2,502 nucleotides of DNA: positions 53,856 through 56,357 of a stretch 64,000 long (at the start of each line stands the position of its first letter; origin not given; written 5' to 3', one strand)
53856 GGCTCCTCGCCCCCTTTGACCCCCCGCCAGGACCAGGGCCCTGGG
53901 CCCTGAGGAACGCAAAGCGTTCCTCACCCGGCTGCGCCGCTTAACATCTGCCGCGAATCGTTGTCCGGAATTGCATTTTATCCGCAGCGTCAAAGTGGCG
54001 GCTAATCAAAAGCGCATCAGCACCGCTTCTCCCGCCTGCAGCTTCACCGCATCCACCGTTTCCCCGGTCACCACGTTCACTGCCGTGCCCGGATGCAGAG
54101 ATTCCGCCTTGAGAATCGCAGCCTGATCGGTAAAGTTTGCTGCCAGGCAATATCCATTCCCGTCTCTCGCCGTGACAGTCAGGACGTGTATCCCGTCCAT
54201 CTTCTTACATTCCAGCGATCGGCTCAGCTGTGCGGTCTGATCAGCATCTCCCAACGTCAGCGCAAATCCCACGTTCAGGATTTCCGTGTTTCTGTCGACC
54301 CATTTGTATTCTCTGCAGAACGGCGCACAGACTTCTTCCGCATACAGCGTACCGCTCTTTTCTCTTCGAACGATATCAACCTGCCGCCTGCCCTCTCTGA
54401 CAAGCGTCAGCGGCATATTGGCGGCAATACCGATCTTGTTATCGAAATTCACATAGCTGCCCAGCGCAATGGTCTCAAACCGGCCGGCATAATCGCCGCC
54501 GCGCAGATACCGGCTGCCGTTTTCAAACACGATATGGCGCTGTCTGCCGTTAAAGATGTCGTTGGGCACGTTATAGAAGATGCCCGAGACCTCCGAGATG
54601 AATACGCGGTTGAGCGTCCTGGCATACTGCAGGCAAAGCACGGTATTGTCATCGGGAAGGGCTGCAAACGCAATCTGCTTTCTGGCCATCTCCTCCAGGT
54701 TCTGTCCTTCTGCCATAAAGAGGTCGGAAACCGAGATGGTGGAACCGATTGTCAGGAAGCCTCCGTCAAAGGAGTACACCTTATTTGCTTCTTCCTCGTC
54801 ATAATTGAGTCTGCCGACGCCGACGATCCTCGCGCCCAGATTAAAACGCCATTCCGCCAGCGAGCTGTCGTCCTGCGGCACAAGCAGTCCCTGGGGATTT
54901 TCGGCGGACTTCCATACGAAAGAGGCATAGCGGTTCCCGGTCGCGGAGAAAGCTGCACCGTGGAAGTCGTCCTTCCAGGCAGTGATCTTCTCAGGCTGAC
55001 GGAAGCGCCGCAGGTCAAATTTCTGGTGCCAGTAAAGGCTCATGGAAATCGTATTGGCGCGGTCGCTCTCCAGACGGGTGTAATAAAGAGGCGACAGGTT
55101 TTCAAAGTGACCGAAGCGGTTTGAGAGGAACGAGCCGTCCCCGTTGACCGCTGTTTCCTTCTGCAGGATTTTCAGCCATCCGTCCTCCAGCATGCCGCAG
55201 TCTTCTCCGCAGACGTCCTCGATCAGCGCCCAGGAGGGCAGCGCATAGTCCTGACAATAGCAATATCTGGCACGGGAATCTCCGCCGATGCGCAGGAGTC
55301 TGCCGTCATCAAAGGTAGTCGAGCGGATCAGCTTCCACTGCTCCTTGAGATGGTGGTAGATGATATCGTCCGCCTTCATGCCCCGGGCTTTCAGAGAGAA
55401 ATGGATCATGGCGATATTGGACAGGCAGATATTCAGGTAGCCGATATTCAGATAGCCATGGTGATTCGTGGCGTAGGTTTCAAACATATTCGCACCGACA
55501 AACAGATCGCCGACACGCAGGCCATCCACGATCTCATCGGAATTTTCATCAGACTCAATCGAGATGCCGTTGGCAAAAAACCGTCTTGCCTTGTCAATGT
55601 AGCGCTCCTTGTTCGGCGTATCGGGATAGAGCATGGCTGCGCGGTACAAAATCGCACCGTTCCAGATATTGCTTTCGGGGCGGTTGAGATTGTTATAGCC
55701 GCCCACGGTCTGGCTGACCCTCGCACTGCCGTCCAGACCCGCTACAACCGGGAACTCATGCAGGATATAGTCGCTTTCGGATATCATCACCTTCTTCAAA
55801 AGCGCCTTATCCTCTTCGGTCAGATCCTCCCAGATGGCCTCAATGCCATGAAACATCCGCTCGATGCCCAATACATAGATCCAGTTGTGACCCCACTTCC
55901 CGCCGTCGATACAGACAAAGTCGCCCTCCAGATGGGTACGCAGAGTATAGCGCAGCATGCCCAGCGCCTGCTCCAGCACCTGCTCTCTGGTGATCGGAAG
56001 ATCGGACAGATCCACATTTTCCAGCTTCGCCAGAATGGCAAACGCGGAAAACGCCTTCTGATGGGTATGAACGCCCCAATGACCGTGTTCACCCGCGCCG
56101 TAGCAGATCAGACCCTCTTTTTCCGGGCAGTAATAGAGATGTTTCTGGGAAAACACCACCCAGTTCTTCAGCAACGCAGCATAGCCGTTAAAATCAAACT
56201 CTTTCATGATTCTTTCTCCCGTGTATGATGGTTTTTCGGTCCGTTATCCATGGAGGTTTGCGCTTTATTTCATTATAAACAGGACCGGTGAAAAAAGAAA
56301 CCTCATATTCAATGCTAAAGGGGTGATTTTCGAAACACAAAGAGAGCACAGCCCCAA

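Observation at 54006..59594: Short C-x-E glycyl radical enzyme in a carbohydrate-type locus with no activating enzyme nearby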

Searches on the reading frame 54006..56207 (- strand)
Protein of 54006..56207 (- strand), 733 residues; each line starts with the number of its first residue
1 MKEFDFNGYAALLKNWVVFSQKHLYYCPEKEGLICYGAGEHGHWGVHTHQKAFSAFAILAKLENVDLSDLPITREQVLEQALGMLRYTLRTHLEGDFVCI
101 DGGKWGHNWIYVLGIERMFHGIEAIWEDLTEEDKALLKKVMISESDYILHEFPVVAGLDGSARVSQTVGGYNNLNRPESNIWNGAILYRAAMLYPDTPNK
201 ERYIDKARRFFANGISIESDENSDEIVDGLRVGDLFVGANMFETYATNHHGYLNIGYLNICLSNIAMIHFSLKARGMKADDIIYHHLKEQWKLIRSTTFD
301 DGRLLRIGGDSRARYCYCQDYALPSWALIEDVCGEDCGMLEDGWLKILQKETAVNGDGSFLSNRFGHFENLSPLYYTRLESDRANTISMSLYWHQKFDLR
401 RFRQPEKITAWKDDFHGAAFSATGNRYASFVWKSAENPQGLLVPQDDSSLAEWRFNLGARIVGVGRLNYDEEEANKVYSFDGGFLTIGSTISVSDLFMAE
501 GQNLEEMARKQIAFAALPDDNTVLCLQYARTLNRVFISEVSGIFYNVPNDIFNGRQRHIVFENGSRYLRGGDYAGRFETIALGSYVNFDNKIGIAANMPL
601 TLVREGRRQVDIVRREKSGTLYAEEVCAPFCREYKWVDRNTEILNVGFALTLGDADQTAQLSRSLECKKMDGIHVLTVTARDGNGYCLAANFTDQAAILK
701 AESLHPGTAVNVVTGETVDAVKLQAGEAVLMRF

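Call 3: search_protein_families(library=pfam, proteins=[window:54006-56207:-], max_evalue=0.01)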
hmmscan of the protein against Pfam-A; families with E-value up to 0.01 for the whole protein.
window:54006-56207:- (733 aa): 0 families

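Call 4: search_protein_families(library=ncbifam, proteins=[window:54006-56207:-], max_evalue=0.01)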
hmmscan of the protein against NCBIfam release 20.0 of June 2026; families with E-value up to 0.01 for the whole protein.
window:54006-56207:- (733 aa): 0 families

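Call 9: search_solved_structures(query=window:54006-56207:-, max_evalue=1, show_alignments=2)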
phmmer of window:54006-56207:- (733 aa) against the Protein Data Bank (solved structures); distinct sequences matched with E-value up to 1: 1.
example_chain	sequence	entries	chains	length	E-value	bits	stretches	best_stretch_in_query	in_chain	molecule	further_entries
2el7_A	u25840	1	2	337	0.85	11.2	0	150-184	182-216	Tryptophanyl-tRNA synthetase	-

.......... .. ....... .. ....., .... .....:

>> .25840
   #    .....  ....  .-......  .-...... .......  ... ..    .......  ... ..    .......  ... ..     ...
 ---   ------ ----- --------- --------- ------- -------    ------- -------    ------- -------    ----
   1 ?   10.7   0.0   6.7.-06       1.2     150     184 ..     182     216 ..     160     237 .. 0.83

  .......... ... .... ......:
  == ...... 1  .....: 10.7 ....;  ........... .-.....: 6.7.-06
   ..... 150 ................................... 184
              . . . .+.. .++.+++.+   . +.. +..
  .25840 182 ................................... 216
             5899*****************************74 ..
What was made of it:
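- On Polysaccharide lyases with toroid + sandwich fold (PL8/12/15/17), for the 733-aa neighbour: No sequence-family hit (calls 3, 4, 9).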

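Call 25: find_homologous_proteins(query=window:54006-56207:-, max_evalue=0.00001)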
Query window:54006-56207:- (733 aa): 945 proteins with E <= 0.00001 among 8000 candidates; the best 120 are listed.
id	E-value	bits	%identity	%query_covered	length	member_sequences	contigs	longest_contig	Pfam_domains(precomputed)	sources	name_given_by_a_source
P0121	0.0e+0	1697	99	100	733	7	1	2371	-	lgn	-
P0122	0.0e+0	1296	74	100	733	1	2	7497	-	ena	-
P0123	0.0e+0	1180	68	100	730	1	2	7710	-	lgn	-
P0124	0.0e+0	1179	68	100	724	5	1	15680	-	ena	-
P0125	0.0e+0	1168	68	100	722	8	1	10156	-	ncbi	-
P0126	0.0e+0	1166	67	100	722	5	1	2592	-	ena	-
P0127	0.0e+0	1159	67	100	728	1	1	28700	-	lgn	-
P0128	0.0e+0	1157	67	100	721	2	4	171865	-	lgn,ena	-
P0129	0.0e+0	1150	69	96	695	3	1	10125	-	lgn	-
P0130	0.0e+0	1145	67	100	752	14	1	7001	-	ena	-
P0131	0.0e+0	1139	67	100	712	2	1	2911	-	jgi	-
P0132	0.0e+0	1110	65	100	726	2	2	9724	-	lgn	-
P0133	0.0e+0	1082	64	100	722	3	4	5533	-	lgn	-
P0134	0.0e+0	1081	64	100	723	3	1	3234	-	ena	-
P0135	0.0e+0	1078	64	100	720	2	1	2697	-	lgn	-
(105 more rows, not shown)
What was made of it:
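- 54006..56207 (-): 733-aa cytoplasmic protein, 232 bp downstream on the same strand. It has an (alpha/alpha)-toroid plus beta-sandwich fold like polysaccharide lyases. It is not a conserved partner of the GRE. More than 900 homologues (call 25).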

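Call 36: predict_structure(alignment_id=A2)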
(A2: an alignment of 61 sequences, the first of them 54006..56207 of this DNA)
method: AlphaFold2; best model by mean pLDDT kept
length: 733 residues; sequences in the alignment: 61
mean_pLDDT: 94.2   pTM: 0.93
mean pLDDT of the five models: 94.2, 94.1, 93.4, 92.8, 92.6
residues with pLDDT >= 90: 656; 70-90: 59; 50-70: 6; < 50: 12
segments of 3 or more residues with pLDDT < 50: 161-170
pLDDT, mean of each block of 10 residues (from residue 1): 82 98 96 95 95 99 94 98 99 97 94 96 98 98 97 84 43 77 97 96 97 97 95 95 93 92 98 95 97 97 90 86 97 95 97 96 93 95 98 92 93 97 97 93 96 86 94 96 97 92 94 98 98 97 95 96 96 93 98 98 94 87 96 97 97 98 96 95 97 95 91 97 97 97
secondary structure, 60 per line:
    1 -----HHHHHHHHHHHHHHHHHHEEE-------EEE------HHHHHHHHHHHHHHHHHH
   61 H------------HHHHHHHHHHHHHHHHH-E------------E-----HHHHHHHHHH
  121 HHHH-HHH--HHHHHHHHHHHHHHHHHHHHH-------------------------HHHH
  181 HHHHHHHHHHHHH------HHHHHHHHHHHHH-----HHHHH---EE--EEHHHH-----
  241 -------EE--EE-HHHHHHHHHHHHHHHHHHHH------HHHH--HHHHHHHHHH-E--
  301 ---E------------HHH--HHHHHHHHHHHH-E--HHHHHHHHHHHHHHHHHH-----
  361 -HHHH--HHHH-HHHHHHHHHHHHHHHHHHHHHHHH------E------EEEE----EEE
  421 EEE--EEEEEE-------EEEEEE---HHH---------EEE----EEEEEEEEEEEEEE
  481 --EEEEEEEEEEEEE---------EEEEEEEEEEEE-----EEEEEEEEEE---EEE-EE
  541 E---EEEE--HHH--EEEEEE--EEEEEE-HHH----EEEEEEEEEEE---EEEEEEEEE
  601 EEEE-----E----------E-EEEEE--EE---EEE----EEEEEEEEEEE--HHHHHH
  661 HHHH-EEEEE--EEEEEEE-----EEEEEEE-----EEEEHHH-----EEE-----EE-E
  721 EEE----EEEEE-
elements in order (helices of 4 or more, strands of 3 or more residues): H6-23 E24-26 E34-36 H43-61 H74-90 H111-124 H131-151 H177-193 H200-212 H218-222 H232-235 H255-274 H281-284 H287-296 H322-333 H338-355 H362-365 H368-371 H373-396 E410-413 E418-423 E426-431 E439-444 E460-462 E467-480 E483-495 E505-516 E522-531 E535-537 E539-541 E545-548 E556-561 E564-569 E578-588 E592-604 E623-627 E635-637 E642-652 H655-664 E666-670 E673-679 E685-691 E697-700 E709-711 E720-723 E728-732
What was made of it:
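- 54006..56207 (-): AF2 pLDDT 94.2 (call 36).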

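Call 40: fold_search(model_id=the predicted structure, library=pdb)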
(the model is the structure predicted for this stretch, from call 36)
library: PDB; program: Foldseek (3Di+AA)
matches with E <= 10: 946; with E <= 0.001: 35
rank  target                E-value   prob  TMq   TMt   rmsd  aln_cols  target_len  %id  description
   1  8g0o_B                2.6e-11  1.00  0.47  0.45  10.9       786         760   12  Crystal structure of Y281F mutant of Hyaluronate lyase B from Cutibacterium acnes (released 2023-12-13)
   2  8fyg_A                3.1e-11  1.00  0.45  0.43  11.8       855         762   11  Crystal structure of Hyaluronate lyase A from Cutibacterium acnes (released 2023-12-13)
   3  8fyg_B                4.5e-11  1.00  0.44  0.43  11.4       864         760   11  Crystal structure of Hyaluronate lyase A from Cutibacterium acnes (released 2023-12-13)
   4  8g0o_A                5.8e-11  1.00  0.49  0.47  10.7       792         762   11  Crystal structure of Y281F mutant of Hyaluronate lyase B from Cutibacterium acnes (released 2023-12-13)
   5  4ok2_B                2.2e-10  1.00  0.43  0.44  11.7       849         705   11  Crystal Structure of Alg17c Mutant Y258A (released 2014-01-29)
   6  4ok4_B                2.3e-10  1.00  0.41  0.42  11.9       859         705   11  Crystal Structure of Alg17c Mutant H202L (released 2014-01-29)
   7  4ojz_B                2.8e-10  1.00  0.39  0.40  15.4       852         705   10  Crystal Structure of Alg17c Mutant Y258A Complexed with Alginate Trisaccharide (released 2014-01-29)
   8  4ok4_A                6.7e-10  1.00  0.42  0.43  11.9       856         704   11  Crystal Structure of Alg17c Mutant H202L (released 2014-01-29)
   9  4ojz_A                9.9e-10  1.00  0.40  0.41  14.9       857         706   10  Crystal Structure of Alg17c Mutant Y258A Complexed with Alginate Trisaccharide (released 2014-01-29)
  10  8bdd_A                1.1e-09  1.00  0.33  0.34  16.8       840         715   10  Crystal structure of Bacteroides ovatus CP926 PL17 alginate lyase (released 2023-08-30)
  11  1n7o                  1.2e-09  1.00  0.48  0.48  10.4       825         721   11  Streptococcus pneumoniae Hyaluronate Lyase F343V Mutant (released 2002-12-31)
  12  1n7n                  5.3e-09  1.00  0.47  0.48  10.6       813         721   10  Streptococcus pneumoniae Hyaluronate Lyase W292A Mutant (released 2002-12-31)
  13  1n7r_A                6.8e-09  1.00  0.48  0.48  11.1       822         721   10  Streptococcus pneumoniae Hyaluronate Lyase W291A/W292A/F343V Mutant complex with hexasaccharide hyaluronan (released 2002-12-31)
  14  3a0o_A                1.1e-08  1.00  0.37  0.36  12.0       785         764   10  Crystal structure of alginate lyase from Agrobacterium tumefaciens C58 (released 2010-03-31)
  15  1ojn_A                2.0e-08  1.00  0.49  0.49  10.2       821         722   10  SPECIFICITY AND MECHANISM OF STREPTOCOCCUS PNEUMONIAE HYALURONATE LYASE: COMPLEX OF THE TYR408PHE MUTANT WITH 6-SULPHA (released 2003-10-30)
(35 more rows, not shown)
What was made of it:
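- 54006..56207 (-): Foldseek best hits are PL8, PL17, PL15 and PL12 at E 1e-11 to 1e-7 (call 40).
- On Polysaccharide lyases with toroid + sandwich fold (PL8/12/15/17), for the 733-aa neighbour: The fold is met: helices over residues 1-400, strands over 400-733, Foldseek E 1e-11, TM 0.4-0.49, 10-12% identity (calls 36, 40).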
